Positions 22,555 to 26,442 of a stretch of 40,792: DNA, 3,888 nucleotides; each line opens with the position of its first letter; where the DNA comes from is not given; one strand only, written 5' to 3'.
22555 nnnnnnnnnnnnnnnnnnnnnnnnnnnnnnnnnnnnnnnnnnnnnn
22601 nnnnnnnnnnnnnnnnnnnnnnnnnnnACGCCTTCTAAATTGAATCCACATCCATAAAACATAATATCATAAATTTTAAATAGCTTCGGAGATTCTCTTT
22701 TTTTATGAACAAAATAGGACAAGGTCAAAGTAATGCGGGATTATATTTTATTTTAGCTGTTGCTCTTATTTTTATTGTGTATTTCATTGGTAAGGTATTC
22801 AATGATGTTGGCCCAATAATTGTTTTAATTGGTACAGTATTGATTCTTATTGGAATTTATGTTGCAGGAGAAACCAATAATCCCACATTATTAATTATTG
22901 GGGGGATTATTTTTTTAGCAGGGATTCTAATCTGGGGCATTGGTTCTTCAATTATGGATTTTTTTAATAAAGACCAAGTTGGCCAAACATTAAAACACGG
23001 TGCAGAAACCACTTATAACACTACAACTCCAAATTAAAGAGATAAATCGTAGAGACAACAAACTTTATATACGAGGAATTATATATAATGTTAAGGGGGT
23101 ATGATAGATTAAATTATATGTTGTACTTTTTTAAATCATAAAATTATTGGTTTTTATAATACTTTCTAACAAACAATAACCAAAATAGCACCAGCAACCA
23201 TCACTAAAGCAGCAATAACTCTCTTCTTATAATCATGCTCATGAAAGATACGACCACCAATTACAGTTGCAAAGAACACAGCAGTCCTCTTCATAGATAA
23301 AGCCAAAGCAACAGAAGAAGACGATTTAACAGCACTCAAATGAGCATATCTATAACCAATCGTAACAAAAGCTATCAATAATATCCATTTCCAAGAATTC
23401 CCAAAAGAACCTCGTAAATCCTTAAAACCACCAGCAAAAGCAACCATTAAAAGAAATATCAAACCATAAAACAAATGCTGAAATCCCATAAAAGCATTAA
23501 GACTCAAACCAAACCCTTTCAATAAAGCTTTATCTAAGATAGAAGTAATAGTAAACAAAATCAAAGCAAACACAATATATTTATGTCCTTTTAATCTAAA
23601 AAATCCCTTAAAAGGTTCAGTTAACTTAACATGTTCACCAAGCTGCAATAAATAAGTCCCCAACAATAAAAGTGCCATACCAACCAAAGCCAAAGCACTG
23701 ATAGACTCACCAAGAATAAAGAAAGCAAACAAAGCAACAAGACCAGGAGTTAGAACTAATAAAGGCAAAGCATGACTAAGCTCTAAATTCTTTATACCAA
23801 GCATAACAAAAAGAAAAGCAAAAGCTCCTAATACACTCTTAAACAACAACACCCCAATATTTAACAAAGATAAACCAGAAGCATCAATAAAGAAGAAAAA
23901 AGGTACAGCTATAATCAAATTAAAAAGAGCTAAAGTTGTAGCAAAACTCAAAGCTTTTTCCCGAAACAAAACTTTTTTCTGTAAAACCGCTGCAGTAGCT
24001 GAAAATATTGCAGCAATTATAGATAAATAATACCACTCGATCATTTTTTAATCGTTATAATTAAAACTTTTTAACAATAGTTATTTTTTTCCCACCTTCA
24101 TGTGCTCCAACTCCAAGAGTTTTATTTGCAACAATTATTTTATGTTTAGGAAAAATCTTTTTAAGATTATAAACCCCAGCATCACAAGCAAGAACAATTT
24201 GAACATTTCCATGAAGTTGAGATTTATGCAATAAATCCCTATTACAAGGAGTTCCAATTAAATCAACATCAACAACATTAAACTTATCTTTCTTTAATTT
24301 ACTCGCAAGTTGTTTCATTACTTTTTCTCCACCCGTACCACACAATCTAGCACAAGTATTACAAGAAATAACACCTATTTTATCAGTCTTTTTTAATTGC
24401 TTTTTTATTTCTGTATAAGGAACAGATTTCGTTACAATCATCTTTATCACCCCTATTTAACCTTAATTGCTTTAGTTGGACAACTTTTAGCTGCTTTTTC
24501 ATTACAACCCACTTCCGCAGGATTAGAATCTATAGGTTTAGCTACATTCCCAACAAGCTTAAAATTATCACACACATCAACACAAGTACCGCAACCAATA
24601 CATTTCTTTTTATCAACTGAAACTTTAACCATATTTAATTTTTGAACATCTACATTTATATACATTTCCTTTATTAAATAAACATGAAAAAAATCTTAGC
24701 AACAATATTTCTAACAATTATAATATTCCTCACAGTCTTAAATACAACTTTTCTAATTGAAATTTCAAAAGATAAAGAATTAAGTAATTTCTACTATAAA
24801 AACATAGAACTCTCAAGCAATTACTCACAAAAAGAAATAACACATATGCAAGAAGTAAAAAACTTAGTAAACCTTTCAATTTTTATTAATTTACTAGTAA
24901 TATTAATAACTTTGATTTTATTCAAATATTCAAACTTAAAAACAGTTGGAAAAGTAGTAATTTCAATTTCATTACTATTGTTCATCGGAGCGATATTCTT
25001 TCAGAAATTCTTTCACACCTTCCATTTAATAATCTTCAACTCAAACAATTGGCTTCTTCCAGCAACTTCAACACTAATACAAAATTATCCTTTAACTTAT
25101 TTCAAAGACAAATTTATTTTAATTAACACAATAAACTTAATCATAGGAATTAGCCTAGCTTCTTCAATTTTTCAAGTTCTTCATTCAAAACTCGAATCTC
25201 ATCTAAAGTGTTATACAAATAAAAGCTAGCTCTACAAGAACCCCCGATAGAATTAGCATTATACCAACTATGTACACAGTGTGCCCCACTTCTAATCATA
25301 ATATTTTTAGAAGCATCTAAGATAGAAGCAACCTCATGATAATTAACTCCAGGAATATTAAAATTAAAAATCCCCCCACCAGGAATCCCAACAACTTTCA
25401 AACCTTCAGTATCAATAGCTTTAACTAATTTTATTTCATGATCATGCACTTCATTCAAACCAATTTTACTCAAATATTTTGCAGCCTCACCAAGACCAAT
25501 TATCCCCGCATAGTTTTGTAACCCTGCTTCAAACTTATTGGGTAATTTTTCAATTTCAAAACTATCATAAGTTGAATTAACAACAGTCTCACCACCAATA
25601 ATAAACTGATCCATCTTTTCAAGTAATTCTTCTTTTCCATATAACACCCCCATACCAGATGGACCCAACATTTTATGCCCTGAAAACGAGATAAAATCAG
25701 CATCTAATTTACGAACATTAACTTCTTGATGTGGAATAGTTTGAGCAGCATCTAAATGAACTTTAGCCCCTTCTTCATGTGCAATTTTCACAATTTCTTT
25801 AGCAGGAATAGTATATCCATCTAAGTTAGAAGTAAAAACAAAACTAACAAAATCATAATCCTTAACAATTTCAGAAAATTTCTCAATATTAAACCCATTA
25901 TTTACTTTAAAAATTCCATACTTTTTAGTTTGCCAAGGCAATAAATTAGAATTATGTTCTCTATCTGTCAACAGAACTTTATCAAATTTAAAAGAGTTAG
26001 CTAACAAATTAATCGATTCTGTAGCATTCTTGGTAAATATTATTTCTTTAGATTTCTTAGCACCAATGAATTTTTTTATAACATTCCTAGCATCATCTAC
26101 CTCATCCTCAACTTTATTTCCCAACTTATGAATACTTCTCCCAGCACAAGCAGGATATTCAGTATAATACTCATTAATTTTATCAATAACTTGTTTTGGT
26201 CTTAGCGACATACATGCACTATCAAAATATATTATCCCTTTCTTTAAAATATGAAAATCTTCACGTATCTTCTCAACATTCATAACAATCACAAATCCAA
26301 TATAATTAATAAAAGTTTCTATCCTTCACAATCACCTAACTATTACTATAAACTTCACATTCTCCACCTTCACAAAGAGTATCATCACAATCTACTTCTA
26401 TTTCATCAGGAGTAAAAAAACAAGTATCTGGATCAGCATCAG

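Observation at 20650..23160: ORFan island: two divergent cassettes, each pairing an Rx4H (HEPN-like) protein with tiny membrane proteins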

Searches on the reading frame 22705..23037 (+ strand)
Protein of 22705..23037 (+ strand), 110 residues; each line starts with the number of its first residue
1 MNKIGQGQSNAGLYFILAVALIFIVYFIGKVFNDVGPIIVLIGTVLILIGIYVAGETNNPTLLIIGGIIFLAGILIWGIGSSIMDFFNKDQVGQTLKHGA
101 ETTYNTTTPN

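Call 3: search_protein_families(library=pfam, proteins=[window:22705-23037:+], max_evalue=10)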
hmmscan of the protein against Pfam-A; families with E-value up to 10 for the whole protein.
window:22705-23037:+ (110 aa): 13 families
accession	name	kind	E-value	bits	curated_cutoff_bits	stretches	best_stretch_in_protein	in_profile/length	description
PF06157.16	DUF973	-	2.6e-05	24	26.4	1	19-105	119-209/309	Protein of unknown function (DUF973)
PF07690.21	MFS_1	-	0.0038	16.6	33.4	1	10-84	240-315/347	Major Facilitator Superfamily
PF24363.1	DUF7519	-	0.009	16.3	27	1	37-102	49-106/155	Family of unknown function (DUF7519)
PF24661.1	DUF7649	-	0.015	15.8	27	1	15-76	6-67/85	Domain of unknown function (DUF7649)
PF09913.15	DUF2142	-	0.028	13.7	30.1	1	9-66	217-271/395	Predicted membrane protein (DUF2142)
PF00746.26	Gram_pos_anchor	-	0.1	13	20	1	55-76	13-34/43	LPXTG cell wall anchor motif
PF13074.11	DUF3938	-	0.14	13.1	25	1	38-94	38-93/98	Protein of unknown function (DUF3938)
PF17870.6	Insulin_TMD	-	0.15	12.6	33.4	1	52-91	4-43/47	Insulin receptor trans-membrane segment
PF13800.11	Sigma_reg_N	-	0.46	11.2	26.3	1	62-110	12-60/91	Sigma factor regulator N-terminal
PF07672.19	MFS_Mycoplasma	-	0.46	10.3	24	1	44-89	213-261/297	Mycoplasma MFS transporter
PF18159.6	S_4TM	-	0.66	9.7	26.9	1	10-56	29-75/291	SMODS-associating 4TM effector domain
PF11833.13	CPP1-like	-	1.4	8.9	28.4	1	9-55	114-159/196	Protein CHAPERONE-LIKE PROTEIN OF POR1-like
PF11337.13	DUF3139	-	4.9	8.2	27.3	1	63-97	10-45/83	Protein of unknown function (DUF3139)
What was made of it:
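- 22705..23037 (+): 110-aa three-TM protein (K8R33_01070). It is a singleton and may not be functionally tied to the 197-aa gene. Only a sub-threshold DUF973 hit (call 3).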

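Call 4: search_protein_families(library=padloc, proteins=[window:22705-23037:+], max_evalue=10)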
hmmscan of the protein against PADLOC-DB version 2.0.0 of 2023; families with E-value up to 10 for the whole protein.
window:22705-23037:+ (110 aa): 0 families

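Call 5: search_protein_families(library=ncbifam, proteins=[window:22705-23037:+], max_evalue=10)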
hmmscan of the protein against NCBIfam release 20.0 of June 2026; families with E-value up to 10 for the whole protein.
window:22705-23037:+ (110 aa): 4 families
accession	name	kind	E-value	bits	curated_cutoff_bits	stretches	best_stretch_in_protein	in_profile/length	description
TIGR03987.1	TIGR03987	subfamily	0.0053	16.8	78.2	1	39-99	5-65/120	HsmA family protein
TIGR01167.1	LPXTG_anchor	domain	0.17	12.6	15.9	1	55-76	6-26/34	LPXTG cell wall anchor domain-containing protein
NF058603.1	SCO2097_fam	equivalog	1.8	8.9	110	1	36-77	45-82/129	SCO2097 family morphological protein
NF045849.1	ICE_MMCAP2_0565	equivalog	6.9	6.4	40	0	24-86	9-79/80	Mbov_0395 family pilin-like conjugal transfer protein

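Call 73: search_protein_families(library=phrogs, proteins=[window:22705-23037:+], max_evalue=1)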
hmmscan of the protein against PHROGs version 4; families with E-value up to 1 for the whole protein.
window:22705-23037:+ (110 aa): 2 families
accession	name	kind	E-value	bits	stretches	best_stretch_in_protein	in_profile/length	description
phrog_1024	-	unknown function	0.078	13.9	1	57-98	76-116/130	-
phrog_11491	-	unknown function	0.27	12.2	1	16-83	11-79/198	-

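Call 102: search_protein_families(library=pfam, proteins=[L020:7431-8279:-, L020:8870-9544:+, L020:5971-6582:-, L020:3093-3920:+, L020:2300-2971:+, L017:4254-4682:+, L017:2150-2656:-, L018:3193-3549:+], max_evalue=0.01)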
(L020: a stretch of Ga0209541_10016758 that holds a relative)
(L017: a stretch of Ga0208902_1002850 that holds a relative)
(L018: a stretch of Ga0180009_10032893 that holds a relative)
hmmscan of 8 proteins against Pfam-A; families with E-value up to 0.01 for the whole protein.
L020:7431-8279:- (282 aa): 3 families
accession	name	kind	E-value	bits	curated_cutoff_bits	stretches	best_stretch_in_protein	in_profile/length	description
PF00589.27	Phage_integrase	-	6.4e-40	137.2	27.1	1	106-268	2-171/172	Phage integrase family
PF13495.12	Phage_int_SAM_4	-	6.5e-17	62.1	27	1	9-88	1-81/85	Phage integrase, N-terminal SAM-like domain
PF02899.23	Phage_int_SAM_1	-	6.6e-06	26.7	22.3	1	15-84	6-78/83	Phage integrase, N-terminal SAM-like domain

L020:8870-9544:+ (224 aa): 4 families
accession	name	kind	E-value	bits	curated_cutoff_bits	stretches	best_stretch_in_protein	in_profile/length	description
PF00589.27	Phage_integrase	-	3.5e-49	167.3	27.1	1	49-210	2-170/172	Phage integrase family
PF11917.13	DUF3435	-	0.00058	19.3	25.8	1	142-203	170-233/418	Protein of unknown function (DUF3435)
PF16795.10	Phage_integr_3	-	0.0028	18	27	0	49-209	3-146/161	Archaeal phage integrase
PF13495.12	Phage_int_SAM_4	-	0.0035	18.2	27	0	1-33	50-82/85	Phage integrase, N-terminal SAM-like domain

L020:5971-6582:- (203 aa): 1 family
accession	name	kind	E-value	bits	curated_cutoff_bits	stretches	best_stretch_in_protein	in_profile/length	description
PF01850.27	PIN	-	2.5e-06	28.5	23.6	1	30-167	1-116/120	PIN domain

L020:3093-3920:+ (275 aa): 0 families

L020:2300-2971:+ (223 aa): 0 families

L017:4254-4682:+ (142 aa): 0 families

L017:2150-2656:- (168 aa): 1 family
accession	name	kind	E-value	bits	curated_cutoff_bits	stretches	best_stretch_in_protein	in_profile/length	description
PF04473.18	DUF553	-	0.00018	21.5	20.5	1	90-152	47-109/140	Transglutaminase-like domain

L018:3193-3549:+ (118 aa): 1 family
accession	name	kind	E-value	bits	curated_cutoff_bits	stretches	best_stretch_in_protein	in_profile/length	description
PF04307.19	YdjM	-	1.3e-05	25.2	29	1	41-116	59-113/176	YdjM inner membrane protein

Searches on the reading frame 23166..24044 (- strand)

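Call 39: search_protein_families(library=pfam, proteins=[window:23166-24044:-], max_evalue=0.001)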
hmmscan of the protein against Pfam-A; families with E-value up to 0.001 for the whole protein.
window:23166-24044:- (292 aa): 1 family
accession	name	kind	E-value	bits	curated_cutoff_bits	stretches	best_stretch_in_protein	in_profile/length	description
PF00892.27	EamA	-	5.2e-19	69.3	28.2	2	4-133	3-133/135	EamA-like transporter family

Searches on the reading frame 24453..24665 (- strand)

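Call 39: search_protein_families(library=pfam, proteins=[window:24453-24665:-], max_evalue=0.001)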
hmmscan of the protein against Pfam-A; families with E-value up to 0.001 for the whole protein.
window:24453-24665:- (70 aa): 13 families
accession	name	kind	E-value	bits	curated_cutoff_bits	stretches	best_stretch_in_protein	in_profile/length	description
PF13370.11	Fer4_13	-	9.8e-08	33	24.5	1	17-69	1-58/58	4Fe-4S single cluster domain of Ferredoxin I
PF13459.11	Fer4_15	-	1.2e-07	32.8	22.4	1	15-69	1-66/66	4Fe-4S single cluster domain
PF00037.32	Fer4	-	1.7e-06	28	21.1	1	16-32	2-18/24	4Fe-4S binding domain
PF14697.11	Fer4_21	-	3.8e-06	27.4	35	1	17-68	3-58/59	4Fe-4S dicluster domain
PF13187.11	Fer4_9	-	2.8e-05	24.5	27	1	8-34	19-49/52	4Fe-4S dicluster domain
PF25160.1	LdpA_Fe-S-bd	-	3e-05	24.1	27.6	0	14-33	20-39/49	LdpA Fe-S cluster-binding domain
PF13237.11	Fer4_10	-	3.4e-05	24.1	25.5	1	15-32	2-19/53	4Fe-4S dicluster domain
PF12837.12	Fer4_6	-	3.4e-05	24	25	1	14-32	1-19/24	4Fe-4S binding domain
PF12797.12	Fer4_2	-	3.6e-05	23.9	24.5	1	14-32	2-20/22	4Fe-4S binding domain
PF13484.11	Fer4_16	-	0.00021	22.5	30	0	18-33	49-64/66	4Fe-4S double cluster binding domain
PF12838.12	Fer4_7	-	0.00023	22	27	0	13-32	29-48/52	4Fe-4S dicluster domain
PF13183.11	Fer4_8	-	0.00077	20.4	27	0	20-56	3-42/68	4Fe-4S dicluster domain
PF17179.9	Fer4_22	-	0.00078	20.7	27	1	7-33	66-92/95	4Fe-4S dicluster domain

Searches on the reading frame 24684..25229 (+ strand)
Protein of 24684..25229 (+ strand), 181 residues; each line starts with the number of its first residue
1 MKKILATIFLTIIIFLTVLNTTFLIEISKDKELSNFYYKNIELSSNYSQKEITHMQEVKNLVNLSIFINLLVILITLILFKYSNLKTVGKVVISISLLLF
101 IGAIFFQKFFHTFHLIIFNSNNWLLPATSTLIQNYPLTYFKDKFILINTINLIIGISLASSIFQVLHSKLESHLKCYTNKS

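Call 39: search_protein_families(library=pfam, proteins=[window:24684-25229:+], max_evalue=0.001)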
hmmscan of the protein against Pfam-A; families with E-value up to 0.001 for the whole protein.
window:24684-25229:+ (181 aa): 1 family
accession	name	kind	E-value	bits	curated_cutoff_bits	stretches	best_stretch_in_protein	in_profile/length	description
PF07314.17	Lit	-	4.6e-15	56.5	24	1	37-140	61-176/176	Lipoprotein intramolecular transacylase Lit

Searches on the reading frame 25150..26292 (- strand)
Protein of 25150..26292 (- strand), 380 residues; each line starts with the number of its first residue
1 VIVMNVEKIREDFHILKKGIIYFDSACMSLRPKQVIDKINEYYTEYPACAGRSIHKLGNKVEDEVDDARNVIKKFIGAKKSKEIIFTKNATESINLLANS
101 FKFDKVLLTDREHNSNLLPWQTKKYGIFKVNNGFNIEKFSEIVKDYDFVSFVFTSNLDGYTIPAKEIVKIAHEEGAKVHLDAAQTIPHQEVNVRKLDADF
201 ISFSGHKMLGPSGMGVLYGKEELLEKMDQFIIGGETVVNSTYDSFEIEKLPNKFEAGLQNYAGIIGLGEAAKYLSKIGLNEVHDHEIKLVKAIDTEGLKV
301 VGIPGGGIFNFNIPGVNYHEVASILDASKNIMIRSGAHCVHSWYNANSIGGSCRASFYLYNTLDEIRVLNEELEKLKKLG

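Call 39: search_protein_families(library=pfam, proteins=[window:25150-26292:-], max_evalue=0.001)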
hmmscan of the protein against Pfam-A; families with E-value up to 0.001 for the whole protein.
window:25150-26292:- (380 aa): 2 families
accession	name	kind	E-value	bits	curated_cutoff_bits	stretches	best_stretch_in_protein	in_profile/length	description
PF00266.25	Aminotran_5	-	1.5e-98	330.6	21.5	1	21-368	1-370/371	Aminotransferase class-V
PF03841.19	SelA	-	0.0002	20.9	22.8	1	169-229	172-235/367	L-seryl-tRNA selenium transferase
